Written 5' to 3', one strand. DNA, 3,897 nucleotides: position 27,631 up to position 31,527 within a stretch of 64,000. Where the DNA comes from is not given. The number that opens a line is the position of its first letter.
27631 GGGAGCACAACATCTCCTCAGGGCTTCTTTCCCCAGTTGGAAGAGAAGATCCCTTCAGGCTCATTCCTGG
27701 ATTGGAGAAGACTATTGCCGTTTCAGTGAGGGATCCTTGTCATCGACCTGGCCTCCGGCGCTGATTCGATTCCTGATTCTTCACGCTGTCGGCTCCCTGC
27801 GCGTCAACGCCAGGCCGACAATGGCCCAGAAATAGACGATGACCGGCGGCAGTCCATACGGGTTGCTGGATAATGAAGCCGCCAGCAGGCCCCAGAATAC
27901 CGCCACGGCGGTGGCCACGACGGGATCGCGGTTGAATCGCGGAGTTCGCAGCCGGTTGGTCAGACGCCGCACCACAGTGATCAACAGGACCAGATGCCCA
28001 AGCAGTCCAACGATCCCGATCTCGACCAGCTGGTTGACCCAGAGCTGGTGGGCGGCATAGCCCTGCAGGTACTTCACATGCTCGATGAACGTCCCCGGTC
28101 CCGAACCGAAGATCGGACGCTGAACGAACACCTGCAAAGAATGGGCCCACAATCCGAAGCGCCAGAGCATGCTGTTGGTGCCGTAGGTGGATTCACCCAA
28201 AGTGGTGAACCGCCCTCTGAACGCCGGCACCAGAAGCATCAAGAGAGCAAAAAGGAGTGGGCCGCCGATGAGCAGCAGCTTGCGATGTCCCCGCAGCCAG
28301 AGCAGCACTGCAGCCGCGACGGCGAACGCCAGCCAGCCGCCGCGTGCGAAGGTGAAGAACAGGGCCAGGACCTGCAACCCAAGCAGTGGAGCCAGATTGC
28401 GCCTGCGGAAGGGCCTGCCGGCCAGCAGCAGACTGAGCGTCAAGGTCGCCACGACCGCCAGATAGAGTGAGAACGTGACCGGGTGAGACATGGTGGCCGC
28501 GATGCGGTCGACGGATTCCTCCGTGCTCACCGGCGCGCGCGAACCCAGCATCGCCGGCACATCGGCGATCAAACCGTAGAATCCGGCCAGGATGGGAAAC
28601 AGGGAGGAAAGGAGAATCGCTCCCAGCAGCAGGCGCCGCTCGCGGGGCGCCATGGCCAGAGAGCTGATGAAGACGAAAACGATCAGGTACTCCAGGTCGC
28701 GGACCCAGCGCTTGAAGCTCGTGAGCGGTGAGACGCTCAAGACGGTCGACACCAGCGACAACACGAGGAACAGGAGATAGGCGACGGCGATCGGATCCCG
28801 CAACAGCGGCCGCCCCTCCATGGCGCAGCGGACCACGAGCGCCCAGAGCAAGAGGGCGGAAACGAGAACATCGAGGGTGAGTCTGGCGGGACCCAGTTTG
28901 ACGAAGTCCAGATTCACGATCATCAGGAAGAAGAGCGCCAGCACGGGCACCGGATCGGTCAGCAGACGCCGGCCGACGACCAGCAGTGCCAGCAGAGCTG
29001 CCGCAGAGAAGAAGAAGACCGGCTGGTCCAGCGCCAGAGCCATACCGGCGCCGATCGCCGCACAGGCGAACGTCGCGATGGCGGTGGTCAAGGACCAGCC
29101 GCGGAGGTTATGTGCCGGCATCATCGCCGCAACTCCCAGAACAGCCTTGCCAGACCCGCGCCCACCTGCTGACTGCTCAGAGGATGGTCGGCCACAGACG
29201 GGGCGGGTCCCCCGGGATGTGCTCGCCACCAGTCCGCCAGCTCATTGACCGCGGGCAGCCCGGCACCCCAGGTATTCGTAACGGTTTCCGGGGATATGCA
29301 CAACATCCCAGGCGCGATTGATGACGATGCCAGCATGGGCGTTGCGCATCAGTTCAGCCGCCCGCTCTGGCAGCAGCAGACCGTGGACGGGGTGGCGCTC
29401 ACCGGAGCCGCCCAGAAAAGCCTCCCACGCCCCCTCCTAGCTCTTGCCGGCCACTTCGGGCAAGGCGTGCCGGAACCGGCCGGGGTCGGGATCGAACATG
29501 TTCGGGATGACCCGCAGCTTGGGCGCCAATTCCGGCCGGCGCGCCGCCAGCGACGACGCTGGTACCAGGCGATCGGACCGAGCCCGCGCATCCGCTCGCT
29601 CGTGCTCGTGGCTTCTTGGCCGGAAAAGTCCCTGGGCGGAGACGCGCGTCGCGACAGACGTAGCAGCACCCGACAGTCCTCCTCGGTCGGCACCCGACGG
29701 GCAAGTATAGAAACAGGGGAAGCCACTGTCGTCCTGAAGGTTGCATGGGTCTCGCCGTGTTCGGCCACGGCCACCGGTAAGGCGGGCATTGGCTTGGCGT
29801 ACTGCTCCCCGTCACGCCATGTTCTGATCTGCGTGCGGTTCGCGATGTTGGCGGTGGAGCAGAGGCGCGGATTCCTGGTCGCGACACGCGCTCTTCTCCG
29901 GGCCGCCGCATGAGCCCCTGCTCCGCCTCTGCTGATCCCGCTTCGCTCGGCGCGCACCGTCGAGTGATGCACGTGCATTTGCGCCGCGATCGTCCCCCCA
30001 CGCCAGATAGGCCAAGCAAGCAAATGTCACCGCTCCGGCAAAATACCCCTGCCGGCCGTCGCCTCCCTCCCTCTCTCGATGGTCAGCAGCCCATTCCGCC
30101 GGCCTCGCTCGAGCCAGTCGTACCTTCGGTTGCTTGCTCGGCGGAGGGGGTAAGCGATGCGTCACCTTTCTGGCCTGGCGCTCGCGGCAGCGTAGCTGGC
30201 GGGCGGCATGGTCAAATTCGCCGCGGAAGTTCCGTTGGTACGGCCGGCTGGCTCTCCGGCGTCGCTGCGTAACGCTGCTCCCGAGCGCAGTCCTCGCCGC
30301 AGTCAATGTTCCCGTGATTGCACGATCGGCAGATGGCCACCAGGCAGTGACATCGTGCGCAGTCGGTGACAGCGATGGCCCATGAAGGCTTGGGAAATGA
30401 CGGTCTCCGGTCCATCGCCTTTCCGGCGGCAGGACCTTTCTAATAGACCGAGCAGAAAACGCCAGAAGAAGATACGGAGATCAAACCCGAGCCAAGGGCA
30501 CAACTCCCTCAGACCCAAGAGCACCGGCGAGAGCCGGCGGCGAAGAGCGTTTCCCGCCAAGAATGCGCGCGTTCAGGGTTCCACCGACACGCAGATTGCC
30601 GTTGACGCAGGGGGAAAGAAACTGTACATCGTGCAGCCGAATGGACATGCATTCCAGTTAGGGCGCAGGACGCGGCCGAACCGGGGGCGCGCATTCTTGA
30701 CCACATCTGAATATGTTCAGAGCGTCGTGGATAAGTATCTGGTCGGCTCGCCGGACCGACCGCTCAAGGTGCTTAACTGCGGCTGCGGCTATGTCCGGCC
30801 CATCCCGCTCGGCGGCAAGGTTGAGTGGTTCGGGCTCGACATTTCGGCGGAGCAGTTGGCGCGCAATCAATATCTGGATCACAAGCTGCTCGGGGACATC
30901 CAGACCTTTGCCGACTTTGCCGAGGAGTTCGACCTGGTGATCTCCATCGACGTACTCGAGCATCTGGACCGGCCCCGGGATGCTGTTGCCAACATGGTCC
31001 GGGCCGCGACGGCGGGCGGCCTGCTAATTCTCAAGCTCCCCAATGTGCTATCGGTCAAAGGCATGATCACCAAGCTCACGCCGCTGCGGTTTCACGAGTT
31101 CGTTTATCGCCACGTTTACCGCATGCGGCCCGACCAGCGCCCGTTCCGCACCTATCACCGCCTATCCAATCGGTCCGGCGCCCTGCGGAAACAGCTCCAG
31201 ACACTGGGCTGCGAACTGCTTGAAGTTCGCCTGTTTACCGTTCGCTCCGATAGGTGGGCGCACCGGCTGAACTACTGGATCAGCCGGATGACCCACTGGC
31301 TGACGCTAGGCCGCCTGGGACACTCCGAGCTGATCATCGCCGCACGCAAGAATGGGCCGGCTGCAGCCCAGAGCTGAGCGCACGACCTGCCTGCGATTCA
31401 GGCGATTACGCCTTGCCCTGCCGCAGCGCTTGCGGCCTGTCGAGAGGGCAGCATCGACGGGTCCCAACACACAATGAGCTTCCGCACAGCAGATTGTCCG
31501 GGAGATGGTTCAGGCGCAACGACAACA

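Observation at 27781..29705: Inverted, diverged second copy of the GT-tail + Wzy_C module, with reciprocal gene decay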

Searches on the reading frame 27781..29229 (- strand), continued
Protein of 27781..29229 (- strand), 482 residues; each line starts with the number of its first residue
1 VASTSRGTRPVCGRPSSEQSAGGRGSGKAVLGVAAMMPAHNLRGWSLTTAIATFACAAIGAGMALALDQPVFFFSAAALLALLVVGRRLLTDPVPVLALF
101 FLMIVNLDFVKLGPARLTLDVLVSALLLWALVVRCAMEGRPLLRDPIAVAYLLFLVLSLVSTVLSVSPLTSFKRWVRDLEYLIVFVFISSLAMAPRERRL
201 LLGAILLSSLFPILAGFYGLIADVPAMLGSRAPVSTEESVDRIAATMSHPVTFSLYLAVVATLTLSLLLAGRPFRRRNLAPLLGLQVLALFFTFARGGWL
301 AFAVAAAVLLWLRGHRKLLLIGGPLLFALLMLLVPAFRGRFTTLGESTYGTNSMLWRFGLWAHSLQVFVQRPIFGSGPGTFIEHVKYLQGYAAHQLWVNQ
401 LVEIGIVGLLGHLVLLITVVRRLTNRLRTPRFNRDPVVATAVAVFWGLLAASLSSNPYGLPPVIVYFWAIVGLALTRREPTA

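Call 61: fold_search(model_id=the predicted structure, library=pdb)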
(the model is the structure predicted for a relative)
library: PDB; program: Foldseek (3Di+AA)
matches with E <= 10: 207; with E <= 0.001: 1
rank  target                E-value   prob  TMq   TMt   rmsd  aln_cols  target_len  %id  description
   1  7tpg_B                2.4e-06  1.00  0.55  0.60   6.5       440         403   16  Single-Particle Cryo-EM Structure of the WaaL O-antigen ligase in its ligand bound state (released 2022-04-06)
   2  6pl5_A                3.8e-02  1.00  0.42  0.52   8.5       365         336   19  Structural coordination of polymerization and crosslinking by a peptidoglycan synthase complex (released 2020-03-18)
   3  9g2t_B                2.1e-01  0.12  0.10  0.08  25.4       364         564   15  Cryo-EM structure of IrtAB 2xEQ, A256R_IrtB mutant in LMNG (released 2024-12-18)
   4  5kw2                  3.7e-01  0.09  0.10  0.10  26.6       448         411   14  The extra-helical binding site of GPR40 and the structural basis for allosteric agonism and incretin stimulation (released 2018-05-02)
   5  7wiu_B                1.0e+00  0.07  0.11  0.09  25.8       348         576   13  Cryo-EM structure of Mycobacterium tuberculosis irtAB in inward-facing state (released 2023-01-25)
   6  8sxb                  1.1e+00  0.07  0.10  0.05  29.2       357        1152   12  Bovine multidrug resistance protein 4 (MRP4) bound to prostaglandin E2 in MSP lipid nanodisc (released 2024-01-17)
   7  6btm_F                1.1e+00  0.06  0.13  0.14  19.9       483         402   10  Structure of Alternative Complex III from Flavobacterium johnsoniae (Wild Type) (released 2018-05-09)
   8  3owa_D                1.1e+00  0.05  0.11  0.09  22.6       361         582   12  Crystal Structure of Acyl-CoA Dehydrogenase complexed with FAD from Bacillus anthracis (released 2010-10-13)
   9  7wiw_B                1.2e+00  0.06  0.12  0.10  27.6       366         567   14  Cryo-EM structure of Mycobacterium tuberculosis irtAB complexed with ATP in an occluded conformation (released 2023-01-25)
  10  7ru6_A                1.2e+00  0.08  0.12  0.15  19.5       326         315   10  Cryo-EM structure of the HIV-1 restriction factor human SERINC3 (released 2022-08-24)
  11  7p7c_N                1.3e+00  0.09  0.17  0.17  21.5       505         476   13  Complex I from E. coli, DDM/LMNG-purified, Apo, Open state (released 2022-09-21)
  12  9okg                  1.3e+00  0.06  0.13  0.13  23.3       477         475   14  Cryo-EM structure of human SV2A in complex with levetiracetam (released 2025-12-10)
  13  3pbl_B                1.5e+00  0.04  0.08  0.09  27.7       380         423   11  Structure of the human dopamine D3 receptor in complex with eticlopride (released 2010-11-03)
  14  9b47_A                1.7e+00  0.06  0.14  0.14  23.1       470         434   12  Y328F variant of P. indica phosphate transporter (released 2025-03-26)
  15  5zkq_B                1.7e+00  0.03  0.10  0.11  25.4       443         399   10  Crystal structure of the human platelet-activating factor receptor in complex with ABT-491 (released 2018-06-20)
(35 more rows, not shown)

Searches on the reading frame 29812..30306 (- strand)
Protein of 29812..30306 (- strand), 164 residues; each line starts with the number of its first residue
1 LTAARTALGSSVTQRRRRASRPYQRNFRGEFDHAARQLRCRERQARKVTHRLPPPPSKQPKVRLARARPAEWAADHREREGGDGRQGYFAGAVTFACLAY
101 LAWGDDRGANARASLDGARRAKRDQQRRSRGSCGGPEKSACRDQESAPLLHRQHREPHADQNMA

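Call 5: search_protein_families(library=pfam, proteins=[window:29812-30306:-], max_evalue=0.01)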
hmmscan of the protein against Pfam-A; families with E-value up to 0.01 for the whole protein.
window:29812-30306:- (164 aa): 1 family
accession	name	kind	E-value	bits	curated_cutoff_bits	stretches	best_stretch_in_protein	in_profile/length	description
PF06682.17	SARAF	-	0.0072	16.5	30.8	1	21-128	191-279/333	SOCE-associated regulatory factor of calcium homoeostasis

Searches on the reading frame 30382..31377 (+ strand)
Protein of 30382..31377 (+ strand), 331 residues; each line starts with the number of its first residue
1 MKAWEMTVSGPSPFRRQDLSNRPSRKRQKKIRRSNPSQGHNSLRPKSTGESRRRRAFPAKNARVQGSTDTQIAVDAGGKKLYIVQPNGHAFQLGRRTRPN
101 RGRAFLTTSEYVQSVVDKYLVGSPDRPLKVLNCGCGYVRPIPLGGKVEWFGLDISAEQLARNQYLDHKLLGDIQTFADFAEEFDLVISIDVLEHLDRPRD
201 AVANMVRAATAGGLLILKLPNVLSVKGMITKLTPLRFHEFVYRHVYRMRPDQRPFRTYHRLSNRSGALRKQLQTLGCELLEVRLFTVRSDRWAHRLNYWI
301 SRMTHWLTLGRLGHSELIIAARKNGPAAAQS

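Call 5: search_protein_families(library=pfam, proteins=[window:30382-31377:+], max_evalue=0.01)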
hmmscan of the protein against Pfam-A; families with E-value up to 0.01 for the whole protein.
window:30382-31377:+ (331 aa): 6 families
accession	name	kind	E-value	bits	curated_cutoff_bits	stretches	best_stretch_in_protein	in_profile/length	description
PF08241.18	Methyltransf_11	-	1.5e-10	42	21.2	1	131-217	1-95/95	Methyltransferase domain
PF08242.18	Methyltransf_12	-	1.4e-08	35.8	30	1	145-215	19-98/98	Methyltransferase domain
PF13489.12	Methyltransf_23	-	2e-07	31.3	27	1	122-280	18-162/164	Methyltransferase domain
PF13649.12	Methyltransf_25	-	1.4e-05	26.1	27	1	131-213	2-97/97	Methyltransferase domain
PF13847.12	Methyltransf_31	-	3.7e-05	23.9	27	1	128-221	5-113/145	Methyltransferase domain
PF02353.26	CMAS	-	0.0007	19.4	27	1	130-241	66-185/273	Mycolic acid cyclopropane synthetase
